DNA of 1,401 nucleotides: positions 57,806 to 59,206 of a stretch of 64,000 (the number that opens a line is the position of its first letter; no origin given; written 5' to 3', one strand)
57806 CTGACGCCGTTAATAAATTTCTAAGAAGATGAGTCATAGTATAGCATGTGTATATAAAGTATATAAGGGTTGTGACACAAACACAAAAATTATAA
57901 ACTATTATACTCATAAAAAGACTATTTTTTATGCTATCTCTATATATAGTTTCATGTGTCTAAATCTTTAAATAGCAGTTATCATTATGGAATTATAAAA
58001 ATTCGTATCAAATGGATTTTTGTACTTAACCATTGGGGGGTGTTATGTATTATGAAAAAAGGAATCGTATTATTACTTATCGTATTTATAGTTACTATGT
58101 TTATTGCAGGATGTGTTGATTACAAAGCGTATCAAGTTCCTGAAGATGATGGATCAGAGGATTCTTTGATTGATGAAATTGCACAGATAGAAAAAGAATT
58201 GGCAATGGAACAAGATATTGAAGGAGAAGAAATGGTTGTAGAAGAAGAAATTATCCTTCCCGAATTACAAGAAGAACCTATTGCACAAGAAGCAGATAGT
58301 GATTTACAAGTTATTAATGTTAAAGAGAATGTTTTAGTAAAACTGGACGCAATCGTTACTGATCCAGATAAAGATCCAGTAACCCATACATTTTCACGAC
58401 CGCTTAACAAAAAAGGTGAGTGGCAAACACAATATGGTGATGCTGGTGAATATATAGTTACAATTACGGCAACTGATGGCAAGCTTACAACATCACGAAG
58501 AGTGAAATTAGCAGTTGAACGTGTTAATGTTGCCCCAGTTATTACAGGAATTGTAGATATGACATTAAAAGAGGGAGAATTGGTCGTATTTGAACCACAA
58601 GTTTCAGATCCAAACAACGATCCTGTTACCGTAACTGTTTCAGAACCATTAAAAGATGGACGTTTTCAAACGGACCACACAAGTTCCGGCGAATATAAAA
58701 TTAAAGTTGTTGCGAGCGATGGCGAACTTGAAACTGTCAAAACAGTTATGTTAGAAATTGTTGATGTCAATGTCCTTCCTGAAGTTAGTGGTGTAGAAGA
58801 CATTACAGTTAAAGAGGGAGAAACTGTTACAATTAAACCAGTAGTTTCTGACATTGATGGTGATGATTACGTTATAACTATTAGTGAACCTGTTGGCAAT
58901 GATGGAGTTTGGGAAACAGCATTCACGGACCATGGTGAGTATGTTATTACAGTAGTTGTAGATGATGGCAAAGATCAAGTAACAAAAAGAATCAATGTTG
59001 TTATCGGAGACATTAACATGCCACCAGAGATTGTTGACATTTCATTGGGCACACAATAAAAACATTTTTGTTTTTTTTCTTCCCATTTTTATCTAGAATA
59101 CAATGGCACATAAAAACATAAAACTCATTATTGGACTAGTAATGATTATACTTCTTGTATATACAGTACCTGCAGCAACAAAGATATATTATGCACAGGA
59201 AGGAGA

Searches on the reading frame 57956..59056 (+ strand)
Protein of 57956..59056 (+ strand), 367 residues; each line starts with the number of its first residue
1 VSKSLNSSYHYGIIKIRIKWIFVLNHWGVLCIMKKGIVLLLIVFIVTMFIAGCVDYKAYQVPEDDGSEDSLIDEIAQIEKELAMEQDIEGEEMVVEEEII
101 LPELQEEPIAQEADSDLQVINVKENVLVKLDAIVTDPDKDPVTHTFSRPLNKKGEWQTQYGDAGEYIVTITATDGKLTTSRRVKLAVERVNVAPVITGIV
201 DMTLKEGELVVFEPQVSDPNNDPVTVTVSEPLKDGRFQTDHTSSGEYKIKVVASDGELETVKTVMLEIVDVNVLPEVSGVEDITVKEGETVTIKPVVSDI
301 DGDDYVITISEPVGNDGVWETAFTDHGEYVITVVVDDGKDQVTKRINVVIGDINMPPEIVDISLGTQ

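Call 97: search_protein_families(library=pfam, proteins=[window:57956-59056:+], max_evalue=0.01)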
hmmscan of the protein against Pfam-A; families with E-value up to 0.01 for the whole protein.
window:57956-59056:+ (367 aa): 6 families
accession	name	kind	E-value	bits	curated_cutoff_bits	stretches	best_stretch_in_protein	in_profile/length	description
PF17963.7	Big_9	-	1e-09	39.6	23.6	1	281-347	9-87/89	Bacterial Ig domain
PF00801.26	PKD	-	7.2e-06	26.3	23.5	0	284-349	10-79/80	PKD domain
PF18911.6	PKD_4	-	2.9e-05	24.5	27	0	155-177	51-73/85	PKD domain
PF05345.18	He_PIG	-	0.0054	17.6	24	0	159-187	66-95/96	Putative Ig domain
PF19410.4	DUF5980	-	0.007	17.2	27.1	0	162-188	68-94/97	Family of unknown function (DUF5980)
PF16820.11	PKD_3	-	0.0085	16.4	26.3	0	284-335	14-66/68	PKD-like domain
